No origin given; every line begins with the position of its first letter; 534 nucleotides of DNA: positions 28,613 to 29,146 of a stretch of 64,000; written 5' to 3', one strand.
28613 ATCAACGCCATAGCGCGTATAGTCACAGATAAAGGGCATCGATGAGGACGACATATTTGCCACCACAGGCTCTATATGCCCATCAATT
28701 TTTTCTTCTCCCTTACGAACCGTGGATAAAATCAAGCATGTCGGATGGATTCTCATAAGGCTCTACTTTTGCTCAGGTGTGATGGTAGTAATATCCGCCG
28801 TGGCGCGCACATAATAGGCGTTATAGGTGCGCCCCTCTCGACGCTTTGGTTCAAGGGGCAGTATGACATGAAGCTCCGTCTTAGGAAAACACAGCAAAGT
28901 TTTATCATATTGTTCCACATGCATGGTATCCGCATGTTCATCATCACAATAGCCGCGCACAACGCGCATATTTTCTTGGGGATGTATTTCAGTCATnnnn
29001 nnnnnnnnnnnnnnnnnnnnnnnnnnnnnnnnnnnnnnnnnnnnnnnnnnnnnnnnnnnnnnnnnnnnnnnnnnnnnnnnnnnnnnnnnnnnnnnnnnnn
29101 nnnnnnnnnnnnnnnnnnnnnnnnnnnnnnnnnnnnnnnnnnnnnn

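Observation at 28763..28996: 77-aa ORF embedded between oxygenase and ligases looks like a leader-core precursor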

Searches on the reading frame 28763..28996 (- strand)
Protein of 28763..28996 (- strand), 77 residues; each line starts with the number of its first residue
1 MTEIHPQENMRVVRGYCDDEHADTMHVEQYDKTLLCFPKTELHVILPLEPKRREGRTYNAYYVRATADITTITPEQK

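Call 5: search_protein_families(library=pfam, proteins=[window:28763-28996:-], max_evalue=0.1)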
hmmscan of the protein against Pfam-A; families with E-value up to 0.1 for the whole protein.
window:28763-28996:- (77 aa): 0 families

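Call 6: search_protein_families(library=ncbifam, proteins=[window:28763-28996:-], max_evalue=0.1)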
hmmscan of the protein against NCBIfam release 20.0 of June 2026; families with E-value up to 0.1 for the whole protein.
window:28763-28996:- (77 aa): 0 families

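Call 7: find_homologous_proteins(query=window:28763-28996:-, max_evalue=1)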
Query window:28763-28996:- (77 aa): 1 proteins with E <= 1 among 1 candidates.
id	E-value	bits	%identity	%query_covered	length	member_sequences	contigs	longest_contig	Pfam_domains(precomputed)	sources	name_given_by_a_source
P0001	2.5e-46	172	100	100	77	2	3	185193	-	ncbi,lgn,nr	ncbi:MAG: hypothetical protein EAZ52_01050 [Alphaproteobacteria bacterium]|nr:MAG: hypothetical prot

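Call 8: find_encoding_contigs(protein=window:28763-28996:-, flank=8000, max_places=8)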
Protein window:28763-28996:- (77 aa): 3 contigs read that carry it; 3 places shown.
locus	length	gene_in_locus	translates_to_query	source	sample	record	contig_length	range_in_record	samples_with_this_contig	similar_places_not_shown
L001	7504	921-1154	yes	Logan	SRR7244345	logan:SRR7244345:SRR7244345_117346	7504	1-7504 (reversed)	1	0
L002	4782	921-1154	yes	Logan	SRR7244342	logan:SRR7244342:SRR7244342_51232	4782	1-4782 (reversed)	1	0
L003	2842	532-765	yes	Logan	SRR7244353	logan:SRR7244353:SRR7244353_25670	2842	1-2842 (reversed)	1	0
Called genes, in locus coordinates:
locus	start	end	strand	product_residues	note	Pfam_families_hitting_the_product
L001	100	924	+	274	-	-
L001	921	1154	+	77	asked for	-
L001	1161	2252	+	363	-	PF08443:RimK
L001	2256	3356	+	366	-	PF08443:RimK (weak)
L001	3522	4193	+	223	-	-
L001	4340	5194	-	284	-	PF01745:IPT (weak), PF01715:IPPT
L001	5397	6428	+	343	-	PF01208:URO-D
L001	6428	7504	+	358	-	PF00762:Ferrochelatase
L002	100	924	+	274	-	-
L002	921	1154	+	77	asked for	-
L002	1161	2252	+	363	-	PF08443:RimK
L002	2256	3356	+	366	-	PF08443:RimK (weak)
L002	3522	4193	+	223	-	-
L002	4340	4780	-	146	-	?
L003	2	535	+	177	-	?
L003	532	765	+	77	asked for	-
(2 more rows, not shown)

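Call 16: search_protein_representatives(protein=window:28763-28996:-)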
Query: 77 residues. Proteins with E-value up to 0.001 (for the whole library): 2; up to 1e-10: 2; up to 1e-30: 1. The best 2 are listed.
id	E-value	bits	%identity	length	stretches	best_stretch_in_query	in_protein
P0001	8.0e-47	172.3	100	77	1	1-77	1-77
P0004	2.0e-18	82.2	55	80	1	7-72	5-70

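Call 19: find_encoding_contigs(protein=P0004, flank=10000, max_places=8)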
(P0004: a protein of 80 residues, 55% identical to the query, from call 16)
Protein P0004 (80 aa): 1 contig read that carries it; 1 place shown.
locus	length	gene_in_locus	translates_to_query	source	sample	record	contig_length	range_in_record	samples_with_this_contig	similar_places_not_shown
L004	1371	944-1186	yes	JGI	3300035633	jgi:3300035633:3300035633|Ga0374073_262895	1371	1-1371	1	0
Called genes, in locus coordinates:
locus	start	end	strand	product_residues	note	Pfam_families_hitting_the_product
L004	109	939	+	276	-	-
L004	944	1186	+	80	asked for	-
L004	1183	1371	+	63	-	?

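Call 23: find_related_loci(query=A1, collection=metagenome_contigs, flank=8000)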
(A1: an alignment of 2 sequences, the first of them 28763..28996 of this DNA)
Query A1 (77 aa) in metagenome_contigs; peptide patterns used: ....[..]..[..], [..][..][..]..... (x = any residue, [..] = any of these).
152 stretches matched a pattern, but none encodes a relative of the query by tblastn (E <= 1e-3).

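Call 29: find_homologous_proteins(query=A1, max_evalue=10)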
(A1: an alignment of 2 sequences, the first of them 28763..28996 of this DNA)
Query A1 (2 sequences) (77 aa, profile of the alignment): 2 proteins with E <= 10 among 3 candidates.
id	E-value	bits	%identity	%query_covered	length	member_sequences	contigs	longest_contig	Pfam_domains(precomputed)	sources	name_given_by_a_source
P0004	4.4e-44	166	55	86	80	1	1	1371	-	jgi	jgi:hypothetical protein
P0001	2.6e-43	164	100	100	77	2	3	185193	-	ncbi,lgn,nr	ncbi:MAG: hypothetical protein EAZ52_01050 [Alphaproteobacteria bacterium]|nr:MAG: hypothetical prot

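Call 31: search_protein_families(library=pfam, proteins=[window:28763-28996:-, P0004], max_evalue=10)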
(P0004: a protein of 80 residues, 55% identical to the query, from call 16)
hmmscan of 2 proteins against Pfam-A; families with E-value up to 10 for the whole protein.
window:28763-28996:- (77 aa): 0 families

P0004 (80 aa): 1 family
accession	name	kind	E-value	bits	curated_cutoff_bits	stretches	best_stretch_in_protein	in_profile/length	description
PF01868.21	RNase_P-MRP_p29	-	0.24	11.8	27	1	3-33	18-48/84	Ribonuclease P/MRP, subunit p29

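Call 40: predict_structure(alignment_id=A1)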
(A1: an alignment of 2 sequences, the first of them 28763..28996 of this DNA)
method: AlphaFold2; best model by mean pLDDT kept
length: 77 residues; sequences in the alignment: 2
mean_pLDDT: 57.7   pTM: 0.38
mean pLDDT of the five models: 57.7, 50.9, 40.5, 40.1, 36.0
residues with pLDDT >= 90: 0; 70-90: 0; 50-70: 64; < 50: 13
segments of 3 or more residues with pLDDT < 50: 1-8, 74-77
pLDDT, mean of each block of 10 residues (from residue 1): 43 59 60 63 63 64 61 44
secondary structure, 60 per line:
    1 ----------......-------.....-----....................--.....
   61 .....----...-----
elements in order: E11-16 E24-28 E34-38 E42-53 E56-65 E70-72

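Call 45: fold_search(model_id=the predicted structure, library=pdb)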
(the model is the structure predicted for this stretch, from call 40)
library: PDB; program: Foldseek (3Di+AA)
matches with E <= 10: 263; with E <= 0.001: 0
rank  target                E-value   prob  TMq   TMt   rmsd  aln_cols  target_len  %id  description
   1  9hz7_M                1.0e+00  0.28  0.31  0.20   7.7        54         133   20  Agrobacterium phage 7-7-1 tail (released 2025-12-10)
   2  8a22_Ba               1.1e+00  0.33  0.42  0.17  10.7        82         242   15  Structure of the mitochondrial ribosome from Polytomella magna (released 2022-11-16)
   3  8fop_B                1.3e+00  0.25  0.32  0.21   7.7        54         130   20  Structure of Agrobacterium tumefaciens bacteriophage Milano curved tail (released 2024-01-17)
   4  6zgp_C                2.2e+00  0.03  0.17  0.07  11.8        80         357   12  Crystal structure of the quaternary ammonium Rieske monooxygenase CntA in complex with inhibitor MMV12 (MMV020670) (released 2020-11-18)
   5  8qn8_C                2.4e+00  0.08  0.29  0.04   8.9        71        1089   14  Mycobacterium smegmatis RNA polymerase in complex with HelD, SigA and RbpA in State II (released 2024-10-02)
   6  6x7k_AG               2.5e+00  0.16  0.33  0.07  10.3        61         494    3  Cryo-EM structure of an Escherichia coli coupled transcription-translation complex B3 (TTC-B3) containing an mRNA wit (released 2020-09-02)
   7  6mcb_C                2.5e+00  0.11  0.32  0.22  10.3        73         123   16  CryoEM structure of AcrIIA2 in complex with CRISPR-Cas9 (released 2019-01-16)
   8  4xvx_A                2.5e+00  0.10  0.32  0.09   8.2        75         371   17  Crystal structure of an acyl-ACP dehydrogenase (released 2015-02-11)
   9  4o4a_B                2.5e+00  0.08  0.24  0.15  13.2        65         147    6  2.75 Angstrom Crystal Structure of Putative Lipoprotein from Bacillus anthracis. (released 2014-01-01)
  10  6flq_F                2.6e+00  0.15  0.33  0.07  10.3        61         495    3  CryoEM structure of E.coli RNA polymerase paused elongation complex bound to NusA (released 2018-03-21)
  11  8ds7_H                2.6e+00  0.06  0.23  0.10  12.9        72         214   12  Tumor-activated antibody derivatives targeting CTLA4 (released 2024-02-07)
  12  9odb_A                2.6e+00  0.04  0.21  0.17  14.0        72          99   10  Clone 2.1 Fab in complex with chicken IgY CH2 domain (local refinement) (released 2025-06-11)
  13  6qnk_B                2.6e+00  0.02  0.15  0.08  13.2        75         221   16  Antibody FAB fragment targeting Gi protein heterotrimer (released 2019-07-10)
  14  3gnc_B                2.8e+00  0.09  0.31  0.10   7.7        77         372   12  Crystal structure of Glutaryl-COA dehydrogenase from Burkholderia Pseudomallei with fragment 6421 (released 2009-07-07)
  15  8p13_H                2.8e+00  0.03  0.19  0.10  13.0        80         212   14  Cryo-EM structure of Rhodopsin-Gi bound with antibody fragments scFv16 and Fab79, conformation 1 (released 2024-11-20)
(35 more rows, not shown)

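Call 57: search_solved_structures(query=A1, max_evalue=10)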
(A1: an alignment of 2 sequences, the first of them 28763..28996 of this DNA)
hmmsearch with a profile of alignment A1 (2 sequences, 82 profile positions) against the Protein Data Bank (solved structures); distinct sequences matched with E-value up to 10: 5.
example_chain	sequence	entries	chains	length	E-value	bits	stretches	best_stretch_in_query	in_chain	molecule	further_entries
2wuj_A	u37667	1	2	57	0.17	15.2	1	3-44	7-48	SEPTUM SITE-DETERMINING PROTEIN DIVIVA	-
2wuk_A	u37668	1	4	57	0.27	14.6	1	3-44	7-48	SEPTUM SITE-DETERMINING PROTEIN DIVIVA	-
4v61_BU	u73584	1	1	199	0.82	13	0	22-72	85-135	Ribosomal Protein L22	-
6eri_AS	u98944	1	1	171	0.89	12.9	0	22-69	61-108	50S ribosomal protein L22, chloroplastic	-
5h1s_U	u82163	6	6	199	1.5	12.2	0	22-61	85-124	50S ribosomal protein L22, chloroplastic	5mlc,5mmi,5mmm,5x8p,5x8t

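Call 63: search_protein_families(library=pfam, proteins=[L004:109-939:+], max_evalue=10)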
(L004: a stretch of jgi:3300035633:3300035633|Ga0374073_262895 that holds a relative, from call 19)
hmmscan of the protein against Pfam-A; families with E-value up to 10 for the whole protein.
L004:109-939:+ (276 aa): 2 families
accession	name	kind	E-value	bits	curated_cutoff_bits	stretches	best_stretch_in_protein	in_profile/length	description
PF03171.26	2OG-FeII_Oxy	-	0.0096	16.7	23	1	161-264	8-95/101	2OG-Fe(II) oxygenase superfamily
PF24920.1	C2_TCB1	-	0.14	12.3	27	1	120-167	77-123/125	Tricalbin-1-like, C2 domain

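Call 67: search_dna_similar(query=window:28763-28996:-, collection=plasmids, mode=protein, max_evalue=1, max_rows=10)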
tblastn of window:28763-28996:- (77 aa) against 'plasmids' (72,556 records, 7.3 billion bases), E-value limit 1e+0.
No match.

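Call 89: search_protein_families(library=ncbifam, proteins=[P0004], max_evalue=1)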
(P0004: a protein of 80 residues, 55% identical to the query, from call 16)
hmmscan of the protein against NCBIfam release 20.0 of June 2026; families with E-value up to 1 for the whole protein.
P0004 (80 aa): 1 family
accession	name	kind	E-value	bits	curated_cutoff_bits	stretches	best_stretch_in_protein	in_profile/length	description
NF011924.1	PRK15395.1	equivalog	0.049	12.7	420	1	23-79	120-176/329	galactose/glucose ABC transporter substrate-binding protein MglB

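Call 98: search_protein_families(library=padloc, proteins=[window:28763-28996:-], max_evalue=0.01)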
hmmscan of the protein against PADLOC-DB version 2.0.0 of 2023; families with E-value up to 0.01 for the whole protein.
window:28763-28996:- (77 aa): 0 families

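Call 99: search_protein_families(library=phrogs, proteins=[window:28763-28996:-], max_evalue=0.01)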
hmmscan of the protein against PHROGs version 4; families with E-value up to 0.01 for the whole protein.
window:28763-28996:- (77 aa): 0 families

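Call 104: find_related_loci(query=A1, collection=viral_contigs, flank=4000)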
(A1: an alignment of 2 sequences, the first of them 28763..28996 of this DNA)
Query A1 (77 aa) in viral_contigs; peptide patterns used: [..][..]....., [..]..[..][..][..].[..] (x = any residue, [..] = any of these).
64 stretches matched a pattern, but none encodes a relative of the query by tblastn (E <= 1e-3).
